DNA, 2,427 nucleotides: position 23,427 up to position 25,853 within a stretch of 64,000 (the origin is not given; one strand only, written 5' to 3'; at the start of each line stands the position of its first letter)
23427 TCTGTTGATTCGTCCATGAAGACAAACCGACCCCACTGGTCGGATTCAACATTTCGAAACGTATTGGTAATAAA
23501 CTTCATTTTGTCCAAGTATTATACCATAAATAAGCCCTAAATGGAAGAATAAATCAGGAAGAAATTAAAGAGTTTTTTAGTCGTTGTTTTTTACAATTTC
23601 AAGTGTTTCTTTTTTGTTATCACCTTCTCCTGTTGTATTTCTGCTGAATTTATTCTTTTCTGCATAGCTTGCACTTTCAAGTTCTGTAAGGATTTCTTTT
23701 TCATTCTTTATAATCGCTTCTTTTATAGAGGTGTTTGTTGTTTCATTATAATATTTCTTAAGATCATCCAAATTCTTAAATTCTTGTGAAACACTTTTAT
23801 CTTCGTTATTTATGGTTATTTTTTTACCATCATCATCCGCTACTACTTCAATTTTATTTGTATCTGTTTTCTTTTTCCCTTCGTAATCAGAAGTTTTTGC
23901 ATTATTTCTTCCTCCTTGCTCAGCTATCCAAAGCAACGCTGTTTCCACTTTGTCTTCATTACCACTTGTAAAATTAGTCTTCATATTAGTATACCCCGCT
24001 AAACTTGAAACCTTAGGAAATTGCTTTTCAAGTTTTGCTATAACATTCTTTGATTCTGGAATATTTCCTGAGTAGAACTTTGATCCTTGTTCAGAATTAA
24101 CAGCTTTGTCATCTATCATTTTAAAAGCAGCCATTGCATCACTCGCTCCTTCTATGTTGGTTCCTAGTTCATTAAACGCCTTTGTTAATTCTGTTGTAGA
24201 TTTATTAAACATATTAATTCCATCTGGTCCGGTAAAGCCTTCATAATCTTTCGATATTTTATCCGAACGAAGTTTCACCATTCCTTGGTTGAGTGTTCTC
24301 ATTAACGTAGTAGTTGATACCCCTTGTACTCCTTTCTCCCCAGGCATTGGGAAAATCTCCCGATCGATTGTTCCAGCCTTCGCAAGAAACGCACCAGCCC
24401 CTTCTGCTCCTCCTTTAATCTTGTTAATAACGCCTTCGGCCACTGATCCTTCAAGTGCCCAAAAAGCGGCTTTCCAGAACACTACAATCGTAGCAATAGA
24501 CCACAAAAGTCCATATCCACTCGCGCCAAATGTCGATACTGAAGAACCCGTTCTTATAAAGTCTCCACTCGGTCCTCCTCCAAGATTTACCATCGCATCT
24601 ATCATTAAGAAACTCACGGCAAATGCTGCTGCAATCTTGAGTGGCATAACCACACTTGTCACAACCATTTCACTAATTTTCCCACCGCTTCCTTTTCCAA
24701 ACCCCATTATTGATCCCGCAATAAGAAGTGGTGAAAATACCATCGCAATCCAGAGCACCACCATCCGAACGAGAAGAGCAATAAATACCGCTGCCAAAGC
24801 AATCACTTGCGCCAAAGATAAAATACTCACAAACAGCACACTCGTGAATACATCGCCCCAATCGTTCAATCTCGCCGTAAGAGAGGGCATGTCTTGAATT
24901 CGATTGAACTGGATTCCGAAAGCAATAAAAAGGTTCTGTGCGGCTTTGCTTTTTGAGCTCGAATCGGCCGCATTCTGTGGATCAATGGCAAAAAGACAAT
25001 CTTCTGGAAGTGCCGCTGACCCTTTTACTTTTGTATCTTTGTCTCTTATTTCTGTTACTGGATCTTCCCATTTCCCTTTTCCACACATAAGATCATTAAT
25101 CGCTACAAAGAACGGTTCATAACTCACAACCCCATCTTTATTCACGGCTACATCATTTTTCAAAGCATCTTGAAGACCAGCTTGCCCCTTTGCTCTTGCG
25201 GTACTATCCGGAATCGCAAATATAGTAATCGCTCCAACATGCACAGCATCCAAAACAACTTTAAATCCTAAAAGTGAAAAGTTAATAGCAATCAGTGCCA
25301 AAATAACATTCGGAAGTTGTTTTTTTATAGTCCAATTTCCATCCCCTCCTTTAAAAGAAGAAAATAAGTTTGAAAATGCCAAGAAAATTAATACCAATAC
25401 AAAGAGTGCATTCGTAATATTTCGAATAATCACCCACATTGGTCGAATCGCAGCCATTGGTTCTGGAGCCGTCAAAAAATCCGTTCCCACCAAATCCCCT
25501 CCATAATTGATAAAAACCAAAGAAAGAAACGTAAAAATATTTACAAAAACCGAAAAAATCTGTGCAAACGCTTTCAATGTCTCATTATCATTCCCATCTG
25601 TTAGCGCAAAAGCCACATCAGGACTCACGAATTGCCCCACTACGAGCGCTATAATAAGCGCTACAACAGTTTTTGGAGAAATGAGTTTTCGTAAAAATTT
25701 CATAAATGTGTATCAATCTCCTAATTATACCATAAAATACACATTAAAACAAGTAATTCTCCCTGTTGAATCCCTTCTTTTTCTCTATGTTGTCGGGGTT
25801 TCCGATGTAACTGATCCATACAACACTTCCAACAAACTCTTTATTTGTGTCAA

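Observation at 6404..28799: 22-kb same-strand five-gene cluster built around two giant ORFs: candidate uncharacterised envelope/surface apparatus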

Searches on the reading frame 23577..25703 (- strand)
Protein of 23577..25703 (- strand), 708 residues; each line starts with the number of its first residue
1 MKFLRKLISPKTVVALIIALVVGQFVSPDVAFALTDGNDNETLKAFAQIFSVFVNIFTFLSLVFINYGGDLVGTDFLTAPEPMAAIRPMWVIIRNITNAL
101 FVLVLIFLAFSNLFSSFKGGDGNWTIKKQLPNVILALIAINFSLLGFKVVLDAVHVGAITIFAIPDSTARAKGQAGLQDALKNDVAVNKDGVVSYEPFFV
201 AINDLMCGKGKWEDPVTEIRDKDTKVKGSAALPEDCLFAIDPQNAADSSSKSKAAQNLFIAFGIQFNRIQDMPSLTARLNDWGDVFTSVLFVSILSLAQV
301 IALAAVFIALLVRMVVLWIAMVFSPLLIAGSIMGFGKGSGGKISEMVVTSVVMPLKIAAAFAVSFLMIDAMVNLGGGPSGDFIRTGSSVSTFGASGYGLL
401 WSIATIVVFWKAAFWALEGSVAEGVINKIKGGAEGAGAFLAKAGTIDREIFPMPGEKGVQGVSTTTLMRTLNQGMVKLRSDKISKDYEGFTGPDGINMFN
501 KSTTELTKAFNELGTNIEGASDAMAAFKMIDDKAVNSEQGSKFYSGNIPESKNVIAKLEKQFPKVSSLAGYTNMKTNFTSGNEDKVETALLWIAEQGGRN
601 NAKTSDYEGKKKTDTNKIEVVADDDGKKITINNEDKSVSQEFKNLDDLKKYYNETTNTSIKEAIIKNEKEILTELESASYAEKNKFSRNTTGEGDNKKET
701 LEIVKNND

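Call 6: search_protein_families(library=pfam, proteins=[window:23577-25703:-], max_evalue=0.1)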
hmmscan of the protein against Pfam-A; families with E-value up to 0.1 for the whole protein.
window:23577-25703:- (708 aa): 0 families

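Call 10: search_protein_families(library=ncbifam, proteins=[window:23577-25703:-], max_evalue=0.1)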
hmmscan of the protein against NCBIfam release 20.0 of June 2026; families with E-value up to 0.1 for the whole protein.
window:23577-25703:- (708 aa): 0 families

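Call 11: search_protein_families(library=phrogs, proteins=[window:23577-25703:-], max_evalue=0.01)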
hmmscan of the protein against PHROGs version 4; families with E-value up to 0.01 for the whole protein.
window:23577-25703:- (708 aa): 0 families

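Call 13: find_encoding_contigs(protein=window:23577-25703:-, flank=10000, max_places=6)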
Protein window:23577-25703:- (708 aa): 19 contigs read that carry it; 2 places shown.
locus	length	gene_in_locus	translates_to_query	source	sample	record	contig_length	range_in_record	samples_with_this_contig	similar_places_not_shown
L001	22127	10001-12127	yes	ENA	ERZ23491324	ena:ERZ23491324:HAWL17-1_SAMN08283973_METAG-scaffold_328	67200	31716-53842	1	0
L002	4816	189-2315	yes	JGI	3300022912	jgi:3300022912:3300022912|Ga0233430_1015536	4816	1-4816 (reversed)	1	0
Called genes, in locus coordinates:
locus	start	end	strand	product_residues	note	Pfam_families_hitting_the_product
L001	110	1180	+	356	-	PF00437:T2SSE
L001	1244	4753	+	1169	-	PF02811:PHP, PF07733:DNA_pol3_alpha, PF17657:DNA_pol3_finger, PF14579:HHH_6, PF01336:tRNA_anti-codon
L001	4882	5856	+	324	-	-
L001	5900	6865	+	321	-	PF00483:NTP_transferase, PF12804:NTP_transf_3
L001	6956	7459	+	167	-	-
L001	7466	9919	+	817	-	-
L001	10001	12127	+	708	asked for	-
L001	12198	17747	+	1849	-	-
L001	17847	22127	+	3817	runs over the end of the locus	-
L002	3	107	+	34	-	?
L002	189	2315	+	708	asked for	-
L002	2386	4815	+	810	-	?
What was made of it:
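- Checked: The fourth ORF is 1,852 aa from a TTG, or 1,849 aa from the ATG at 23506, as called on the public contig (call 13).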

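Call 14: find_homologous_proteins(query=window:23577-25703:-)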
Query window:23577-25703:- (708 aa): 51 proteins with E <= 0.001 among 8000 candidates.
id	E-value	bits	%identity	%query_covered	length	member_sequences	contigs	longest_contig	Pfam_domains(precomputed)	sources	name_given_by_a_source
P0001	0.0e+0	1544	100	100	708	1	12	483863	-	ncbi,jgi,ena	jgi:hypothetical protein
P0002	3.0e-234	797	58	93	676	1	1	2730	-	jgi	-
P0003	2.1e-214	732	68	72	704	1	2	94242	-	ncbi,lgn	-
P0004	4.9e-205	701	55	95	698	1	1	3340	-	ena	-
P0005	2.7e-202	692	61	74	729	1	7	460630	-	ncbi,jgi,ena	jgi:hypothetical protein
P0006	6.1e-191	654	49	100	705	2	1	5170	-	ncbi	-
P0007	9.5e-188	644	50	94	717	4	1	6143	-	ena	-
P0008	3.1e-141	490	49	72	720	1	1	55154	-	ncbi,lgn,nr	ncbi:hypothetical protein K9M41_00445 [Candidatus Gracilibacteria bacterium]|nr:hypothetical protein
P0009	5.6e-131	456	48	66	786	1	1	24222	-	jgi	-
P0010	8.3e-117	409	37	96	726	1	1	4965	-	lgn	-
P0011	2.1e-116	408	39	88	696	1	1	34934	-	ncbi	-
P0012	2.1e-114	401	38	93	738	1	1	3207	-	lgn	-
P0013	8.9e-113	396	39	88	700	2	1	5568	-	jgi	-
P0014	1.5e-112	395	43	74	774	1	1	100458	-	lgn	-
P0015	4.2e-110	387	46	58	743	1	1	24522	-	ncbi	-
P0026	1.0e-103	366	41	37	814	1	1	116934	-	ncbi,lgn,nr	ncbi:MAG: type IV secretion system protein [Candidatus Gracilibacteria bacterium]|nr:type IV secreti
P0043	1.8e-90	322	39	61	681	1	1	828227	-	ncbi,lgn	-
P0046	1.7e-86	309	39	66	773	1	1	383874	-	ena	-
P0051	3.3e-26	110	27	59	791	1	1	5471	-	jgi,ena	-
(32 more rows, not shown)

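Call 16: search_protein_families(library=pfam, alignment_id=A1, max_evalue=0.1)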
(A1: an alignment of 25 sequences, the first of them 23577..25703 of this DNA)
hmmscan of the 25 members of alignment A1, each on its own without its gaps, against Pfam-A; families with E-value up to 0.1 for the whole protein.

A. member 1, window:23577-25703:- (708 aa): 0 families

B. families by the number of members that match (of 25 scanned): 3 families
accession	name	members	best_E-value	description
PF21100.3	MCM_C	1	0.004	MCM protein C-terminal winged helix-turn-helix domain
PF24850.1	CC_BshC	1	0.044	Bacillithiol biosynthesis BshC, C-terminal coiled-coil domain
PF10737.14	GerPC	1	0.085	Spore germination protein GerPC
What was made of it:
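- g708 gets no direct Pfam TrbL hit (calls 6, 16).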

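Call 17: search_solved_structures(query=A1, max_evalue=1)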
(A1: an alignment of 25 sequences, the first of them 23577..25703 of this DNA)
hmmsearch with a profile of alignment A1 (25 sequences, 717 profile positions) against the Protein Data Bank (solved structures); distinct sequences matched with E-value up to 1: 3.
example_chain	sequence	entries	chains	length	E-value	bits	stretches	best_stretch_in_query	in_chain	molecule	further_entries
9o5w_B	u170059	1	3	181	0.079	15.1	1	465-556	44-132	Hemagglutinin HA2 chain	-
6zj3_LU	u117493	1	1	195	0.34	13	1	489-579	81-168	Ribosomal protein eL6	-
9ked_A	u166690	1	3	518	0.81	11.7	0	465-555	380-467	Hemagglutinin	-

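Call 18: find_encoding_contigs(protein=P0026, flank=10000, max_places=2)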
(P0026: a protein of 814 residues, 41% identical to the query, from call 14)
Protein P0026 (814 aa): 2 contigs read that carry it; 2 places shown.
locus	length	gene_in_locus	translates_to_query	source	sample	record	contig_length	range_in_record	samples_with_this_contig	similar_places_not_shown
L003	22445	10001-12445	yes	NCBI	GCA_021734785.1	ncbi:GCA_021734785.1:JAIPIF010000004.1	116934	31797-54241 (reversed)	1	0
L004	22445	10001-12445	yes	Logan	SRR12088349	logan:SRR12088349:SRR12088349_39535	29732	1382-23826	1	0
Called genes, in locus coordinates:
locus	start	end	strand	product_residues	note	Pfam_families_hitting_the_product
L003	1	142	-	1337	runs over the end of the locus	PF07517:SecA_DEAD, PF00270:DEAD, PF01043:SecA_PP_bind, PF21090:P-loop_SecA, PF07516:SecA_SW, PF02810:SEC-C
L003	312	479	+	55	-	-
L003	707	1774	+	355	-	PF00437:T2SSE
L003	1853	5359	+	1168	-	PF02811:PHP, PF07733:DNA_pol3_alpha, PF17657:DNA_pol3_finger, PF14579:HHH_6, PF01336:tRNA_anti-codon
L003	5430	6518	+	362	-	-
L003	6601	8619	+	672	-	PF00483:NTP_transferase, PF12804:NTP_transf_3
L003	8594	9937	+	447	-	-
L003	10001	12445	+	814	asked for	-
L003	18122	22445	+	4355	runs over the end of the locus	-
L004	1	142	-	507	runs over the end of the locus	?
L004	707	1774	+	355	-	PF00437:T2SSE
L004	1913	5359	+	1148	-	PF02811:PHP, PF07733:DNA_pol3_alpha, PF17657:DNA_pol3_finger, PF14579:HHH_6, PF01336:tRNA_anti-codon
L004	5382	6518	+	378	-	-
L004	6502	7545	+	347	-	PF00483:NTP_transferase, PF12804:NTP_transf_3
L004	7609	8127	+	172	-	-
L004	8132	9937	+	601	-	-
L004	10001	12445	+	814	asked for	-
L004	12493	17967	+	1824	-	-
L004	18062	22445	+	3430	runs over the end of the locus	?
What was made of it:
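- The same flanks (PilT-like, dnaE, NTP_transferase) occur in a distant species (L004, call 18).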

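Call 19: find_encoding_contigs(protein=P0043, flank=10000, max_places=2)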
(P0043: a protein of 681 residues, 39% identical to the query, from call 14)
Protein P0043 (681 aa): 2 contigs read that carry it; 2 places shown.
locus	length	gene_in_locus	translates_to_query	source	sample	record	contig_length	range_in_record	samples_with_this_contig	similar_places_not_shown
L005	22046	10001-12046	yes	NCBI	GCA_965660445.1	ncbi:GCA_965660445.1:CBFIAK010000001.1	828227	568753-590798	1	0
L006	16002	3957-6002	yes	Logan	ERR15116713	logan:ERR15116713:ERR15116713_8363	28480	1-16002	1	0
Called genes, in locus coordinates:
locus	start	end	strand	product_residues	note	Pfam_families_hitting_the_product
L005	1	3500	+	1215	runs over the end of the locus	PF18895:T4SS_pilin, PF00801:PKD (faint), PF18911:PKD_4 (weak), PF22352:K319L-like_PKD (faint), PF21982:RecX_HTH1 (faint)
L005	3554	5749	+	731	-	PF00801:PKD, PF18911:PKD_4, PF00801:PKD (weak), PF18911:PKD_4, PF00801:PKD (weak), PF18911:PKD_4, PF00801:PKD, PF18911:PKD_4, +1 more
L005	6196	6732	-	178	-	PF01694:Rhomboid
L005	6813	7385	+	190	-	-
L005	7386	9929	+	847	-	-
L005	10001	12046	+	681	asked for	-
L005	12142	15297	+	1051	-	-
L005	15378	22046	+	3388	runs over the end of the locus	-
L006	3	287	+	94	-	?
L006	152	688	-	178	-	PF01694:Rhomboid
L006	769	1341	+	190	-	-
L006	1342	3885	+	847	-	-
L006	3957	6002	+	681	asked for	-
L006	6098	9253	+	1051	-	-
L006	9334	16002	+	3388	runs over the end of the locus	-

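Call 20: find_encoding_contigs(protein=P0046, flank=10000, max_places=2)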
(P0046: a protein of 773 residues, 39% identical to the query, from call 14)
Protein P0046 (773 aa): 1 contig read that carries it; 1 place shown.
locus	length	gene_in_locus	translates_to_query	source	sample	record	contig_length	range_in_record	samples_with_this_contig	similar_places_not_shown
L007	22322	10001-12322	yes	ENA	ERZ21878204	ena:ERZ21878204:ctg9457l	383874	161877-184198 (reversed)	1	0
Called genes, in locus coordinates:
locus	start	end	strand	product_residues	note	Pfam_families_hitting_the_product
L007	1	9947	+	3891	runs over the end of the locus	-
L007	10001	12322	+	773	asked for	-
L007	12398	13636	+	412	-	PF03952:Enolase_N, PF00113:Enolase_C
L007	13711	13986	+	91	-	-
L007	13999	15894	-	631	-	PF02518:HATPase_c, PF00204:DNA_gyraseB, PF01751:Toprim, PF00986:DNA_gyraseB_C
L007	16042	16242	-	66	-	-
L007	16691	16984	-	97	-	-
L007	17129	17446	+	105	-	PF00085:Thioredoxin, PF13098:Thioredoxin_2 (weak), PF13728:TraF (faint), PF13905:Thioredoxin_8 (weak)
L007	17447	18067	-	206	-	PF13431:TPR_17 (faint), PF14561:TPR_20 (faint), PF25062:ARM_TT21_N (faint), PF23914:TPR_CcmH_CycH, PF13432:TPR_16, PF14559:TPR_19 (weak), PF13371:TPR_9 (weak), PF14559:TPR_19 (weak), +10 more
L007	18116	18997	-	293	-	PF00483:NTP_transferase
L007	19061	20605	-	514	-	PF25596:CPSase_L_D1, PF02222:ATP-grasp (weak), PF02786:CPSase_L_D2, PF07478:Dala_Dala_lig_C, PF02142:MGS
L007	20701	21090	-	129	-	-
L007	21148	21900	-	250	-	PF01790:LGT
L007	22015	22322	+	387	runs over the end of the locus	-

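Call 22: search_protein_families(library=ncbifam, alignment_id=A1, max_evalue=0.1)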
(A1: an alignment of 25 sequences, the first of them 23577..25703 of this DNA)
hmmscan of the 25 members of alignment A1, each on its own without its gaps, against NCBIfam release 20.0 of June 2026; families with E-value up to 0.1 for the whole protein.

A. member 1, window:23577-25703:- (708 aa): 0 families

B. families by the number of members that match (of 25 scanned): 6 families
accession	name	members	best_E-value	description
NF033785.1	sulfur_OscA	1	0.0055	sulfur starvation response protein OscA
NF002374.0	PRK01371.1-1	1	0.0057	sec-independent translocase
NF041263.1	colicin_Z_full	1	0.038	colicin Z family toxin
TIGR01119.1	lacB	1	0.039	galactose-6-phosphate isomerase subunit LacB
NF006961.0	PRK09438.1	1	0.042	dihydroneopterin triphosphate diphosphatase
NF052420.1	translocon_SseD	1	0.076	type III secretion system translocon protein SseD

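Call 39: predict_structure(alignment_id=A1)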
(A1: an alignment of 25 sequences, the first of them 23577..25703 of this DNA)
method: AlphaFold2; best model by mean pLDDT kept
length: 708 residues; sequences in the alignment: 25
mean_pLDDT: 64.0   pTM: 0.45
mean pLDDT of the five models: 64.0, 63.8, 62.2, 60.8, 58.7
residues with pLDDT >= 90: 0; 70-90: 300; 50-70: 229; < 50: 179
segments of 3 or more residues with pLDDT < 50: 1-8, 23-39, 173-179, 213-230, 246-250, 375-395, 446-480, 486-499, 611-616, 622-626, 634-638, 679-708
pLDDT, mean of each block of 10 residues (from residue 1): 46 57 44 39 60 68 71 68 81 85 81 63 63 81 82 80 67 50 53 59 59 44 41 52 52 63 63 55 61 74 82 84 80 61 74 82 75 47 34 51 77 80 79 74 52 43 43 45 49 46 69 84 87 79 80 87 85 85 82 82 74 45 51 53 71 71 68 57 38 36 34
secondary structure, 60 per line:
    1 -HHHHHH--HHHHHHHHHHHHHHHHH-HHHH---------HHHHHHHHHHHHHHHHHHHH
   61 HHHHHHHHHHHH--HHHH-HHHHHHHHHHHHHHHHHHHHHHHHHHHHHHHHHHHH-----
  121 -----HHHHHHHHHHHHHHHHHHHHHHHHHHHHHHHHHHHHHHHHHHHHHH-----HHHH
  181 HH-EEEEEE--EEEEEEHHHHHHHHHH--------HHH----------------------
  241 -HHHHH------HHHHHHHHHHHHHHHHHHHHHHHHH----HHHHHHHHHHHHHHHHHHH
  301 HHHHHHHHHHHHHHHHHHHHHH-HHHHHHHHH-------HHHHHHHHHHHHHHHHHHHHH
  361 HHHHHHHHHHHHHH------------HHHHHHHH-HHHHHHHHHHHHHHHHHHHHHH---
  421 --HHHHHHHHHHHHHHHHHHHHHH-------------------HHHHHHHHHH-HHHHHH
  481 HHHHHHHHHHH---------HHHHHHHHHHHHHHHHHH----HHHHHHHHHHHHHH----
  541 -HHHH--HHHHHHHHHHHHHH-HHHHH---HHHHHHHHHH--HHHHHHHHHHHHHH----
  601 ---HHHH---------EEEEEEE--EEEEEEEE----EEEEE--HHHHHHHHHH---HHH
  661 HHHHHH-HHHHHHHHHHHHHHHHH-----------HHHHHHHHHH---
elements in order (helices of 4 or more, strands of 3 or more residues): H2-7 H10-26 H28-31 H41-72 H75-78 H80-115 H126-171 H177-182 E184-189 E192-197 H198-207 H242-246 H253-277 H282-322 H324-332 H340-374 H387-394 H396-417 H423-444 H464-473 H475-491 H501-518 H523-536 H542-545 H548-561 H563-567 H571-580 H583-596 H604-607 E617-623 E626-633 E638-642 H645-654 H658-666 H668-684 H696-705
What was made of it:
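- Checked: The 708-aa protein has a signal peptide plus about 7 TM helices, also seen in the AF2 model (call 39).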

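Call 42: fold_search(model_id=the predicted structure, library=pdb)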
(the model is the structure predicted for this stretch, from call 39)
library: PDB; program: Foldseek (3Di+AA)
matches with E <= 10: 53; with E <= 0.001: 0
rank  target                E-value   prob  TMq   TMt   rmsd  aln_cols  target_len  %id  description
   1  8th4_A                8.0e-01  0.11  0.09  0.14  26.5       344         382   14  Structure of AT118-L Nanobody Antagonist in Complex with the Angiotensin II Type I Receptor and Losartan (released 2024-05-22)
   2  8t1w                  9.5e-01  0.12  0.09  0.15  20.2       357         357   10  Crystal structure of orphan G protein-coupled receptor 6 with bound CVN424 (released 2024-12-04)
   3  8zwf_A                1.3e+00  0.09  0.10  0.16  21.7       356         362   12  cryoEM structure of JR14a bound C3aR-BRIL-BAG2 complex (released 2025-05-14)
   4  7zl9                  1.6e+00  0.03  0.07  0.11  24.0       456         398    8  Crystal structure of human GPCR Niacin receptor (HCA2) (released 2023-04-12)
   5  8i5g_A                2.0e+00  0.03  0.09  0.06  31.1       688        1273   10  Structure of human Nav1.7 in complex with PF-05089771 (released 2023-06-14)
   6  8rt9_F                2.1e+00  0.18  0.16  0.32  13.6       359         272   10  Stalk complex full-length structure (TrwJ/VirB5-TrwI/VirB6) from the fully-assembled R388 type IV secretion system det (released 2024-06-19)
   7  8bx8_A                2.7e+00  0.02  0.08  0.02  62.2       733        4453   11  In situ outer dynein arm from Chlamydomonas reinhardtii in the post-power stroke state (released 2023-05-10)
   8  8pns_A                3.4e+00  0.07  0.11  0.13  27.7       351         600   10  Crystal structure of the acyl-CoA dehydrogenase PA0506 (FadE1) from Pseudomonas aeruginosa (released 2025-01-15)
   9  5olo                  3.6e+00  0.03  0.09  0.12  23.9       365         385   13  Structure of the A2A-StaR2-bRIL562-Tozadenant complex at 3.1A obtained from in meso soaking experiments. (released 2018-01-17)
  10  8pns_B                3.8e+00  0.08  0.12  0.14  28.3       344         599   12  Crystal structure of the acyl-CoA dehydrogenase PA0506 (FadE1) from Pseudomonas aeruginosa (released 2025-01-15)
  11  4z3n                  3.8e+00  0.01  0.07  0.09  32.3       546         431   12  Crystal structure of the MATE transporter ClbM (released 2016-01-13)
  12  9d3e_A                3.9e+00  0.04  0.08  0.14  21.7       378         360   10  Cryo-EM structure of CCR6 bound by SQA1 and OXM2 (released 2024-09-11)
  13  8cu6                  3.9e+00  0.03  0.09  0.13  23.7       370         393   12  Crystal structure of A2AAR-StaR2-S277-bRIL in complex with a novel A2a antagonist, LJ-4517 (released 2022-08-31)
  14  8tz1_A                3.9e+00  0.02  0.08  0.10  29.6       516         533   14  Cryo-EM structure of bovine concentrative nucleoside transporter 3 in complex with Ribavirin (released 2024-03-13)
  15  7k5b_A                3.9e+00  0.01  0.08  0.02  62.2       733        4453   11  Structure of outer-arm dynein bound to microtubule doublet in microtubule binding state 2 (MTBS-2) (released 2021-09-29)
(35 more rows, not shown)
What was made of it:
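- Closest known: VirB6/TrwI of the R388 T4SS. Same: VirB6 chains give the best target TM-scores in Foldseek (call 42).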
